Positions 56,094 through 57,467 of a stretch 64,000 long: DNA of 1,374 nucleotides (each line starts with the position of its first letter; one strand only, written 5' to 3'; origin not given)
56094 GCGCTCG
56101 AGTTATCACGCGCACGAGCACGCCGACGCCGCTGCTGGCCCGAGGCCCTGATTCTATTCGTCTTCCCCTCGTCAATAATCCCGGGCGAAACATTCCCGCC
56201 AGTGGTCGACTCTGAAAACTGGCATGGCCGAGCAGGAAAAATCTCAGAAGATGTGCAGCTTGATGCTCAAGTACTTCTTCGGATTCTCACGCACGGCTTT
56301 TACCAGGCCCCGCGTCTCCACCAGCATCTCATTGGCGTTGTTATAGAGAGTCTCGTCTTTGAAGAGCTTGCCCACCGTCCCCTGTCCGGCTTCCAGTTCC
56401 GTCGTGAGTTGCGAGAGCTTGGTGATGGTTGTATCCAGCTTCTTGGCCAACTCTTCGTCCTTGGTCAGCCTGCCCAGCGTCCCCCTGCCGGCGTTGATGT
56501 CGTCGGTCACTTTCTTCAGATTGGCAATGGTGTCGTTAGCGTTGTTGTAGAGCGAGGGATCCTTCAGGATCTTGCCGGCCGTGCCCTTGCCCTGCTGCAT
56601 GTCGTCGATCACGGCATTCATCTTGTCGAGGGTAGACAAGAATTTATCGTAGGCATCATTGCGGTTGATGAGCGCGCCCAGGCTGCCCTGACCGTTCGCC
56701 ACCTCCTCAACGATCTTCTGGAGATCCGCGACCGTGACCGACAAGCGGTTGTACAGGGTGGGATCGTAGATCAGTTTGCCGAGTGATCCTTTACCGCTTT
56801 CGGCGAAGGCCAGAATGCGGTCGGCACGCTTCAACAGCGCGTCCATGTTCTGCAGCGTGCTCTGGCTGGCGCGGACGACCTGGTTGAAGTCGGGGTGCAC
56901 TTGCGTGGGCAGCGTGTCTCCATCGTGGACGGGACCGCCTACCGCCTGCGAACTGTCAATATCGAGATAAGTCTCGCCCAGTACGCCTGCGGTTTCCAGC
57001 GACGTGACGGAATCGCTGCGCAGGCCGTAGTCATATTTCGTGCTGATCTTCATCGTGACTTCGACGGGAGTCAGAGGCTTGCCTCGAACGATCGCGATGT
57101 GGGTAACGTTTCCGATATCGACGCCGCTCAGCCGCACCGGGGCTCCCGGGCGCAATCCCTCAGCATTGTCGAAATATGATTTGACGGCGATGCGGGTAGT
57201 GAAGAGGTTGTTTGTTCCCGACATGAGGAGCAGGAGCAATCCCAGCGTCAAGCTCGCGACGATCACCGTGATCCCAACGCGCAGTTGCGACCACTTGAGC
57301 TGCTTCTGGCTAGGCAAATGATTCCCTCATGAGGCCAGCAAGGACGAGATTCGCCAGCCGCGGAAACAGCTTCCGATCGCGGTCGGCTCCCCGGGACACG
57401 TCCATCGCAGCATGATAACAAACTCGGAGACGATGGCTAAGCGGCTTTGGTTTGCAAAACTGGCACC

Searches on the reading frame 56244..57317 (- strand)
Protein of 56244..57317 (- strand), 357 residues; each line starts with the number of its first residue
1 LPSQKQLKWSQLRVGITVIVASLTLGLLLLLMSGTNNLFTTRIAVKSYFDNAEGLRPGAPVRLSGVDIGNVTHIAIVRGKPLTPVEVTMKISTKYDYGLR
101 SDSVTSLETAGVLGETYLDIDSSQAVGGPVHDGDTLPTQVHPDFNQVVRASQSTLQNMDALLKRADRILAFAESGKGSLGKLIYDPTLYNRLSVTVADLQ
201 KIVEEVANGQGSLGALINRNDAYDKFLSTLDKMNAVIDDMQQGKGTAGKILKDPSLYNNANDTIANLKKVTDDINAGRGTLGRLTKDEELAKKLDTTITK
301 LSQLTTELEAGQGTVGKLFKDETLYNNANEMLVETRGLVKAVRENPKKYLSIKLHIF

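Call 18: search_protein_families(library=ncbifam, proteins=[window:56244-57317:-], max_evalue=0.00001)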
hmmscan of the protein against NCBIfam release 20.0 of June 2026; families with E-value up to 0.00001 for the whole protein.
window:56244-57317:- (357 aa): 4 families
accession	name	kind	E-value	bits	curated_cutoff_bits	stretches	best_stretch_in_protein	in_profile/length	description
TIGR04430.1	OM_asym_MlaD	equivalog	7.9e-20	71.1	135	1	9-124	4-116/146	outer membrane lipid asymmetry maintenance protein MlaD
TIGR00996.1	Mtu_fam_mce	paralog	6.8e-19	68.1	140.5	1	17-239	5-227/291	MCE family protein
NF047463.1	CllEntPrLepto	equivalog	2.1e-18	66.7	400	0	261-299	179-217/250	mammalian cell entry protein Mce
NF008070.2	PRK10807.1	equivalog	1.2e-06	27.5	525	0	49-77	42-315/542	intermembrane transport protein PqiB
